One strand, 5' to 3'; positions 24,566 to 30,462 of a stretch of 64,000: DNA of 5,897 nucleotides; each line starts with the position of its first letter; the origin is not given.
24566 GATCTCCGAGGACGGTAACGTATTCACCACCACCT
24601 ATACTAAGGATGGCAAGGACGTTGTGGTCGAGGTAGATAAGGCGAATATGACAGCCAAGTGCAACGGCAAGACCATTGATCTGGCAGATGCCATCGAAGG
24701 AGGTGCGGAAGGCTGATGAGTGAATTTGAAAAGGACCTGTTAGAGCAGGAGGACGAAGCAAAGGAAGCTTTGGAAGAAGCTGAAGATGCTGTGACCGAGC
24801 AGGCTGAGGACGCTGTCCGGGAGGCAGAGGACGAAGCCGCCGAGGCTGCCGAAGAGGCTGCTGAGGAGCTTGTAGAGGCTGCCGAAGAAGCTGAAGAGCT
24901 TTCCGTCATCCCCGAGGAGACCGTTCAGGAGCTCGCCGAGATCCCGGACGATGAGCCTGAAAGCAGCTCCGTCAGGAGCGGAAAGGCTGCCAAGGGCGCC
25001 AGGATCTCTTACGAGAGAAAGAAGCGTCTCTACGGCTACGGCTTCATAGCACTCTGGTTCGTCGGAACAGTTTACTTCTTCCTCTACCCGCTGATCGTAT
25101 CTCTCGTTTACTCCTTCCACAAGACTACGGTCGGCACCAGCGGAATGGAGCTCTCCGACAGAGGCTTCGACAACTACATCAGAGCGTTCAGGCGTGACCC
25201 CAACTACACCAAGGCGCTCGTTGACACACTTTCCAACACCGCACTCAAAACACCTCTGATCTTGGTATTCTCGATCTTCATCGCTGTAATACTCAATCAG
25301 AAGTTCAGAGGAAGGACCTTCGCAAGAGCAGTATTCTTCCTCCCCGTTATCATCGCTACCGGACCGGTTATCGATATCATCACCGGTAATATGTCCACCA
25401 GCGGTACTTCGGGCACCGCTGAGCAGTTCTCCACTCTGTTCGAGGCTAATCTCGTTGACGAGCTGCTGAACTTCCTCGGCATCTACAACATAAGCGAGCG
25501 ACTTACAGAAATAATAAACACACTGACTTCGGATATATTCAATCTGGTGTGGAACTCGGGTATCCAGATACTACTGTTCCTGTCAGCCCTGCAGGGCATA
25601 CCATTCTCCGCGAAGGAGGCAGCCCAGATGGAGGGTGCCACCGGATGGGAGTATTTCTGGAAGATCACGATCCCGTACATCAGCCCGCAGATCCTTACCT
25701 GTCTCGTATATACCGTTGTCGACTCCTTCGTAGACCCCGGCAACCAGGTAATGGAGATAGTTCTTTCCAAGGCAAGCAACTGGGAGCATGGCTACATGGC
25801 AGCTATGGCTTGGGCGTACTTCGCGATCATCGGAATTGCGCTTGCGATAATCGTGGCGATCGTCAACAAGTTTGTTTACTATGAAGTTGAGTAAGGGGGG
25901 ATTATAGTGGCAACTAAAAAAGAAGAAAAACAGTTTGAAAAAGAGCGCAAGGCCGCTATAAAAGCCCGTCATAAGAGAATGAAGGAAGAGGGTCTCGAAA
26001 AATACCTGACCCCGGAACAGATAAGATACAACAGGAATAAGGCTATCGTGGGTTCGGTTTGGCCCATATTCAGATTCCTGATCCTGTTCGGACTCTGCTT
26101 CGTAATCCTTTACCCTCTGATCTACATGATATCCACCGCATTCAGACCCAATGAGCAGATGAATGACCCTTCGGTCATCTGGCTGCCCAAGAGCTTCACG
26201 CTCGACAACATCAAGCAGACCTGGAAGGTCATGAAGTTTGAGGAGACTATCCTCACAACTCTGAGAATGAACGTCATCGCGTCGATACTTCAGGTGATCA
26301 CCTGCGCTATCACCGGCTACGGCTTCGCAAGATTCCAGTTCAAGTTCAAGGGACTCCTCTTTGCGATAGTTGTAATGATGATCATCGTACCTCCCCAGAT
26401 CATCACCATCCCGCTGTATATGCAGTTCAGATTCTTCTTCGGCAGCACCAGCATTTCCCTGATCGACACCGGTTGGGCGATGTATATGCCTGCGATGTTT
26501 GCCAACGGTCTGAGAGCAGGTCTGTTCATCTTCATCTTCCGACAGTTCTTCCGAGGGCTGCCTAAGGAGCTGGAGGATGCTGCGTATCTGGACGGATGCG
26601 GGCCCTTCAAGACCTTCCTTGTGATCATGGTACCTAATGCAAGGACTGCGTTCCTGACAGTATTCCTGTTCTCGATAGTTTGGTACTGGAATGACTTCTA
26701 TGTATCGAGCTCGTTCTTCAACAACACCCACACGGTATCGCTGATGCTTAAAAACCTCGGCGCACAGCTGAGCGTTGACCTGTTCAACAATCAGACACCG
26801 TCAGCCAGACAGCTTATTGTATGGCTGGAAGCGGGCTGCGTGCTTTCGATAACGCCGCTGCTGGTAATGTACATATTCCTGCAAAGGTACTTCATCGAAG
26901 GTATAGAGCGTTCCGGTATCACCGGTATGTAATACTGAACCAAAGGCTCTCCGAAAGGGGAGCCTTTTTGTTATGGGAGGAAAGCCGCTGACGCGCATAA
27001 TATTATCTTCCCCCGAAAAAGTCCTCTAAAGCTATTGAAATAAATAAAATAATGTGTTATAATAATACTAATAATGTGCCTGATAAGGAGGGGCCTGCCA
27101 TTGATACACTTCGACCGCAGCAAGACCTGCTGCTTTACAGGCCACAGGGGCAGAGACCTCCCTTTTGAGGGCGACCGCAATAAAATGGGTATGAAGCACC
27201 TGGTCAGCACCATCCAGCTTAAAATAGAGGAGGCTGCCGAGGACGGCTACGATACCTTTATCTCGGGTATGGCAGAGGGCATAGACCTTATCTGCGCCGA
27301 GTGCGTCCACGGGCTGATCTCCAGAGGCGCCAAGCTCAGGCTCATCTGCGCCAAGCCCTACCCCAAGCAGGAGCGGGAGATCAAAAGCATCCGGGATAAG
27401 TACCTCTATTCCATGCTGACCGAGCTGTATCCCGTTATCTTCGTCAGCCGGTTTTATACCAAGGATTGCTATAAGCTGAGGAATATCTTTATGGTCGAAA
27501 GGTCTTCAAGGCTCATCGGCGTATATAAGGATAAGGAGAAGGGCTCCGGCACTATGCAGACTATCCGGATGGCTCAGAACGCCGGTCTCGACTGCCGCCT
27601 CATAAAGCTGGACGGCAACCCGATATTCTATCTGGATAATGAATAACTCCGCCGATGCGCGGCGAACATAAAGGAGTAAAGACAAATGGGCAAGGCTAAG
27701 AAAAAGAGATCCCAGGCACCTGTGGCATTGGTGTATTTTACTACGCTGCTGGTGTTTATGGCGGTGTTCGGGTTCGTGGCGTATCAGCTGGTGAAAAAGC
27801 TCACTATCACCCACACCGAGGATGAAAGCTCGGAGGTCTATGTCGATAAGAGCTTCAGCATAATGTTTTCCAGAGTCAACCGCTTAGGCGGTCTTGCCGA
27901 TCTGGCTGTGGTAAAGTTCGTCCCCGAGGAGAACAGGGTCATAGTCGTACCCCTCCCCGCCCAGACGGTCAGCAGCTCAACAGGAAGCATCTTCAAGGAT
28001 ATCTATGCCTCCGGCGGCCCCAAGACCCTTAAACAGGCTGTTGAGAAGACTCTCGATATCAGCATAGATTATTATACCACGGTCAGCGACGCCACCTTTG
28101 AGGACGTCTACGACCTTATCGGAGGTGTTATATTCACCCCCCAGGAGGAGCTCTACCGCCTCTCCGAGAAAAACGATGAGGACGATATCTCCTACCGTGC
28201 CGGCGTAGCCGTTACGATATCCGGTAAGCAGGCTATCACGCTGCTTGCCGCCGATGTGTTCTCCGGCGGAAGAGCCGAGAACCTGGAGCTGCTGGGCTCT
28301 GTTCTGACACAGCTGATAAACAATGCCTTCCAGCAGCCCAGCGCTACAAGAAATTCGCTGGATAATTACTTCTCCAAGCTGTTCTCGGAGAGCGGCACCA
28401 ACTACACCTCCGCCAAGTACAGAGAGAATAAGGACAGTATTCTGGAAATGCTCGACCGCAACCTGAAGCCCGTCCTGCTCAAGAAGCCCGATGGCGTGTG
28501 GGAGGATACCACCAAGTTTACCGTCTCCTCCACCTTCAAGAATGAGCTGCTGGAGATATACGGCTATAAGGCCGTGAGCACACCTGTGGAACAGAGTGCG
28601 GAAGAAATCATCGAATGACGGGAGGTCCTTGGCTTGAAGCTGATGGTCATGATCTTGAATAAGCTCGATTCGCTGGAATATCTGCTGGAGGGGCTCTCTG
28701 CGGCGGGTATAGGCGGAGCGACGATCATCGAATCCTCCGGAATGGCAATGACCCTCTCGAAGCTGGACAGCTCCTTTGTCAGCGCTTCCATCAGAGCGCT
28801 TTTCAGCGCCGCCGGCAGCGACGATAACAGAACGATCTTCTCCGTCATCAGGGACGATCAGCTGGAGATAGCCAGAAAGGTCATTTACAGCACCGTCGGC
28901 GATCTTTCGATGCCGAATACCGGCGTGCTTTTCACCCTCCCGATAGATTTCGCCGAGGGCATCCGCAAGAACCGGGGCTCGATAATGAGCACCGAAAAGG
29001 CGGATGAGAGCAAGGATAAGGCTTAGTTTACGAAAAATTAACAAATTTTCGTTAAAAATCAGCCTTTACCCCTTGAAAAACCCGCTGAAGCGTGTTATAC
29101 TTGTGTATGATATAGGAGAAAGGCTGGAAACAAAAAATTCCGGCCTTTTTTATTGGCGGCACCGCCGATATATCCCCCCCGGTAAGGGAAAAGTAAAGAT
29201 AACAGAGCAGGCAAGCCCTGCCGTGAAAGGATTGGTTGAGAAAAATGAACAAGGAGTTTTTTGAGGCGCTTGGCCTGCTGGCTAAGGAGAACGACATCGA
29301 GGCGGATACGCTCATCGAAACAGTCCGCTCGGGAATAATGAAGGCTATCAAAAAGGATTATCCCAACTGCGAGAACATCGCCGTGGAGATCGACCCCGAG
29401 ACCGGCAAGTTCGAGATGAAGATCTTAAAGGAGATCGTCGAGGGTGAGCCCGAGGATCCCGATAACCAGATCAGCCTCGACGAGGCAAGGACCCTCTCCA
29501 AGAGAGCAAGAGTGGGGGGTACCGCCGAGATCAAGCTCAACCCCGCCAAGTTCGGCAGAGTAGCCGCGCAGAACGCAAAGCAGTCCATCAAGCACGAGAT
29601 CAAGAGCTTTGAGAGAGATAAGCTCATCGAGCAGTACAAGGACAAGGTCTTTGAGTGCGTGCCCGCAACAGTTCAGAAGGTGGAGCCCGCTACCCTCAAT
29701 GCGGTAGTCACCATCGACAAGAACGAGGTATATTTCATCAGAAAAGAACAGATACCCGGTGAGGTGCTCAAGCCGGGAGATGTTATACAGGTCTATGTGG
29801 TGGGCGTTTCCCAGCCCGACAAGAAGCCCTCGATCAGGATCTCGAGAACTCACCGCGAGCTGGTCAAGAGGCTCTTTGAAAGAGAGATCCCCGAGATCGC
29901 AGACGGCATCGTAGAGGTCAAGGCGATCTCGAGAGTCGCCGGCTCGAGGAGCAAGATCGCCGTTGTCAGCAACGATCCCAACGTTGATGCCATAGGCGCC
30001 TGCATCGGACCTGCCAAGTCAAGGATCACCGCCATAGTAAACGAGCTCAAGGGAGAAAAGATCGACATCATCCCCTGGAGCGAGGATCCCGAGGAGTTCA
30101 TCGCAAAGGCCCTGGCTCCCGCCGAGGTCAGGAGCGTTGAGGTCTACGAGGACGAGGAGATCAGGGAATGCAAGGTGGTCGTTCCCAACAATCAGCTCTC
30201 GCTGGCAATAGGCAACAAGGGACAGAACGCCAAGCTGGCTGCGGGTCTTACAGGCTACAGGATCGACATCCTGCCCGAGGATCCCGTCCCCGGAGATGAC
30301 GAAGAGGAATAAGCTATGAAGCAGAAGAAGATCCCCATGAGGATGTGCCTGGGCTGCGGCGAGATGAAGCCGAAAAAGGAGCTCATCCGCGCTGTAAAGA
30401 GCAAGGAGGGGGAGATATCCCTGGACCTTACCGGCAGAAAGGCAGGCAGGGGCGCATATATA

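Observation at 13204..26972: Ten-gene composite ABC locus mixing exporter-type ATPases with importer-type permeases and three unassigned envelope proteins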

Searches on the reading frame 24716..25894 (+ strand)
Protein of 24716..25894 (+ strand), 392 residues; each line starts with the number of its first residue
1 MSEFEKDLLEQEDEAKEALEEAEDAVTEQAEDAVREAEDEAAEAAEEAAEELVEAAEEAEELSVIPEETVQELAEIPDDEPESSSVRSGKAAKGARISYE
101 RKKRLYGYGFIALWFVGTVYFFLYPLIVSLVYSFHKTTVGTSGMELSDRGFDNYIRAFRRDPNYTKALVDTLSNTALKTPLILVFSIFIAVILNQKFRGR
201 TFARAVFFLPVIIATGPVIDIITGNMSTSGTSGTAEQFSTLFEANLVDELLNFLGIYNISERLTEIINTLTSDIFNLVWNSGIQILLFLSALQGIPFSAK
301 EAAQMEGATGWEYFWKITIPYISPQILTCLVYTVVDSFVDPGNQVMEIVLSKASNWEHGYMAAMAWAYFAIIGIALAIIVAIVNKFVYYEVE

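Call 3: search_protein_families(library=pfam, proteins=[window:24716-25894:+], max_evalue=0.01)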
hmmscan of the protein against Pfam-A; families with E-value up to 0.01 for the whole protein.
window:24716-25894:+ (392 aa): 1 family
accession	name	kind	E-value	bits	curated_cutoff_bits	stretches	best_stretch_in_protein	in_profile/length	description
PF00528.27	BPD_transp_1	-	4e-06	27.1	26.4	1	282-384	66-172/184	Binding-protein-dependent transport system inner membrane component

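Call 4: search_protein_families(library=ncbifam, proteins=[window:24716-25894:+], max_evalue=0.01)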
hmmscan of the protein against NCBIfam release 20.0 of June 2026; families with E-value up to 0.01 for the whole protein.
window:24716-25894:+ (392 aa): 20 families
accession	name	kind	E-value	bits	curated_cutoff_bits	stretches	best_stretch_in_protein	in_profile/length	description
NF007852.0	PRK10561.1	equivalog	3.8e-15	56.5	335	1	103-340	10-229/295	sn-glycerol-3-phosphate ABC transporter permease UgpA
TIGR00969.1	3a0106s02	subfamily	7.8e-11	41.9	240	2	292-337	166-211/272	sulfate ABC transporter permease subunit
TIGR02140.1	permease_CysW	equivalog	1.5e-07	31.1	329.1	1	148-219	30-99/261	sulfate ABC transporter permease subunit CysW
TIGR02141.1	modB_ABC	equivalog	3.2e-06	26.9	182.6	0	292-333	103-144/208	molybdate ABC transporter permease subunit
NF040932.1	ABC_arch_GlcU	equivalog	9.3e-06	25.5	340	1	268-356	131-217/272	glucose ABC transporter permease GlcU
NF008620.0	PRK11602.1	equivalog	2.4e-05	23.7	442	0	299-335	176-212/291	sulfate/thiosulfate ABC transporter permease CysW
NF006939.0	PRK09421.1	equivalog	2.7e-05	23.7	262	0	291-339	115-163/230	molybdate ABC transporter permease subunit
NF007047.0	PRK09500.1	equivalog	3.4e-05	23.6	326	0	112-210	7-103/257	spermidine/putrescine ABC transporter permease PotC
TIGR01581.1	Mo_ABC_porter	hypoth_equivalog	5.8e-05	22.7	210.3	1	286-337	120-171/225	ABC transporter permease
TIGR02139.1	permease_CysT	equivalog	8.2e-05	22.3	246.1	0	292-331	155-194/265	sulfate ABC transporter permease subunit CysT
NF008208.0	PRK10971.1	equivalog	0.00057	19.4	415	0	298-343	169-214/277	sulfate/thiosulfate ABC transporter permease CysT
NF006952.0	PRK09433.1-3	equivalog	0.00093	18.1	679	1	155-330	45-202/534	thiamine/thiamine pyrophosphate ABC transporter permease ThiP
NF007889.0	PRK10592.1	equivalog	0.0011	18.6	476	0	290-335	161-206/281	putrescine ABC transporter permease PotI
TIGR03416.1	ABC_choXWV_perm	equivalog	0.0019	17.7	363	1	293-335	174-216/267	choline ABC transporter permease subunit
NF040931.1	ABC_arch_GlcT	equivalog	0.0024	17.5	360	1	123-323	13-197/278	glucose ABC transporter permease GlcT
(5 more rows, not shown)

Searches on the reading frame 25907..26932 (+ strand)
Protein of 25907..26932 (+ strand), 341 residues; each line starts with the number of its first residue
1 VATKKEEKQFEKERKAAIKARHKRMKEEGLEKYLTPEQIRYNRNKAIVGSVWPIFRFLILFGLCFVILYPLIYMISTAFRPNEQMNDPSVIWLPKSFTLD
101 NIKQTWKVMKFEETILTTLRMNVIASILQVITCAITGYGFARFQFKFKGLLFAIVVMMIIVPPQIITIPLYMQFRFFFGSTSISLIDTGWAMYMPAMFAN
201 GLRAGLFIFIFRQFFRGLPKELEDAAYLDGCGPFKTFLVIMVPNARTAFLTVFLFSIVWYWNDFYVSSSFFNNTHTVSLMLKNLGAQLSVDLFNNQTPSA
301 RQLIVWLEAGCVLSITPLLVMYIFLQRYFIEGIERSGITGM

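Call 3: search_protein_families(library=pfam, proteins=[window:25907-26932:+], max_evalue=0.01)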
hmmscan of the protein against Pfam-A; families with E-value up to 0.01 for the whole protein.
window:25907-26932:+ (341 aa): 1 family
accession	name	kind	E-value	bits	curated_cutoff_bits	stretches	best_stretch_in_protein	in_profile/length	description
PF00528.27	BPD_transp_1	-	5.4e-15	56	26.4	1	136-331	4-180/184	Binding-protein-dependent transport system inner membrane component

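Call 4: search_protein_families(library=ncbifam, proteins=[window:25907-26932:+], max_evalue=0.01)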
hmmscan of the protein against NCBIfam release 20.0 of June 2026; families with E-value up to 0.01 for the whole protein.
window:25907-26932:+ (341 aa): 11 families
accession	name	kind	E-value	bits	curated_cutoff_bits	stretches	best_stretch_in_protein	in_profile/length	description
NF040932.1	ABC_arch_GlcU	equivalog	9.2e-20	71.4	340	1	58-335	7-266/272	glucose ABC transporter permease GlcU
NF008231.0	PRK10998.1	equivalog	5.1e-17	62.4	261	1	58-339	18-295/296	maltose ABC transporter permease MalG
NF008210.0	PRK10973.1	equivalog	2.5e-16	60.2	297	1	54-333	10-276/281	sn-glycerol-3-phosphate ABC transporter permease UgpE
NF040839.1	tungstate_WtpB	equivalog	1e-09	38.4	340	1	99-249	30-182/251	tungstate ABC transporter permease WtpB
TIGR01581.1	Mo_ABC_porter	hypoth_equivalog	2.4e-09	37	210.3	1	110-251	18-162/225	ABC transporter permease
NF006939.0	PRK09421.1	equivalog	1.3e-06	27.9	262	1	114-273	11-174/230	molybdate ABC transporter permease subunit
TIGR02141.1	modB_ABC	equivalog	1.3e-05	24.9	182.6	1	118-256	3-144/208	molybdate ABC transporter permease subunit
TIGR02139.1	permease_CysT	equivalog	0.00032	20.4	246.1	1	103-253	37-193/265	sulfate ABC transporter permease subunit CysT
NF007047.0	PRK09500.1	equivalog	0.00039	20.1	326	1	63-271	13-206/257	spermidine/putrescine ABC transporter permease PotC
TIGR00969.1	3a0106s02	subfamily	0.00062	19.3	240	1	99-282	47-237/272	sulfate ABC transporter permease subunit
NF040931.1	ABC_arch_GlcT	equivalog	0.0033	17.1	360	0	204-277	155-232/278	glucose ABC transporter permease GlcT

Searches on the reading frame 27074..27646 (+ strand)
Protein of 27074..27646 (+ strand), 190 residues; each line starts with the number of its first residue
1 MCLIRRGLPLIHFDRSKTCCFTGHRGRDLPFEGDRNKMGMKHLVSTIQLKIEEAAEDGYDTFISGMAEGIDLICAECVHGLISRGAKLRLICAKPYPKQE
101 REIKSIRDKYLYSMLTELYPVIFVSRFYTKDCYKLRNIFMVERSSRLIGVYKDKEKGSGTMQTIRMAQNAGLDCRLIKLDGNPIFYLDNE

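Call 20: search_protein_families(library=pfam, proteins=[window:27074-27646:+], max_evalue=0.001)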
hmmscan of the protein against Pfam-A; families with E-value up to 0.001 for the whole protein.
window:27074-27646:+ (190 aa): 1 family
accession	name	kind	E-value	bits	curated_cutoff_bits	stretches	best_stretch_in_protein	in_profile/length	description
PF06908.16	YpsA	-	1.8e-13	51.3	27.7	1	19-177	1-163/168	YspA SLOG family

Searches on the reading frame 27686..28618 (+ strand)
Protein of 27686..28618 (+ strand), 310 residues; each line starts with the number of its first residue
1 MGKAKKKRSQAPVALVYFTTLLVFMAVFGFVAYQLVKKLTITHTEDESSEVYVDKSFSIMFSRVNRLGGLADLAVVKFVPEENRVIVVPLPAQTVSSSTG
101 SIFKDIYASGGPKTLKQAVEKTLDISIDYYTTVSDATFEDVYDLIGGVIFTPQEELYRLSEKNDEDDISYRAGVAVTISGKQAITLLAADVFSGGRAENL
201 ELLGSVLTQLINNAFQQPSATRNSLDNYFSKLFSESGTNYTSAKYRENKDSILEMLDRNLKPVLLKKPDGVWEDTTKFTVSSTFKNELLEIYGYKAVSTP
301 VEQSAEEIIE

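Call 20: search_protein_families(library=pfam, proteins=[window:27686-28618:+], max_evalue=0.001)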
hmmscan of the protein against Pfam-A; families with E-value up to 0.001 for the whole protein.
window:27686-28618:+ (310 aa): 1 family
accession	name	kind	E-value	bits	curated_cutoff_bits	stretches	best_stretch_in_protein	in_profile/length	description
PF03816.19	LytR_cpsA_psr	-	2.9e-10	40.9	24.6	1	98-185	36-118/150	LytR_cpsA_psr family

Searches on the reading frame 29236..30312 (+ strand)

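Call 20: search_protein_families(library=pfam, proteins=[window:29236-30312:+], max_evalue=0.001)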
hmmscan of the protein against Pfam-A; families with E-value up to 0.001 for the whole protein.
window:29236-30312:+ (358 aa): 4 families
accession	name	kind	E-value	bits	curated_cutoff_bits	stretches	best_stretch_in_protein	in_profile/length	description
PF08529.16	NusA_N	-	3.1e-32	111.7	23.8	1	7-128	1-119/119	NusA N-terminal domain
PF13184.12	KH_5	-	3.3e-30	104.4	27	1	235-303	1-69/69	NusA-like KH domain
PF00013.35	KH_1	-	1.2e-05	25.4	21.5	0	312-355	2-44/66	KH domain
PF07650.23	KH_2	-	0.00094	19.4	22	0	287-349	4-64/78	KH domain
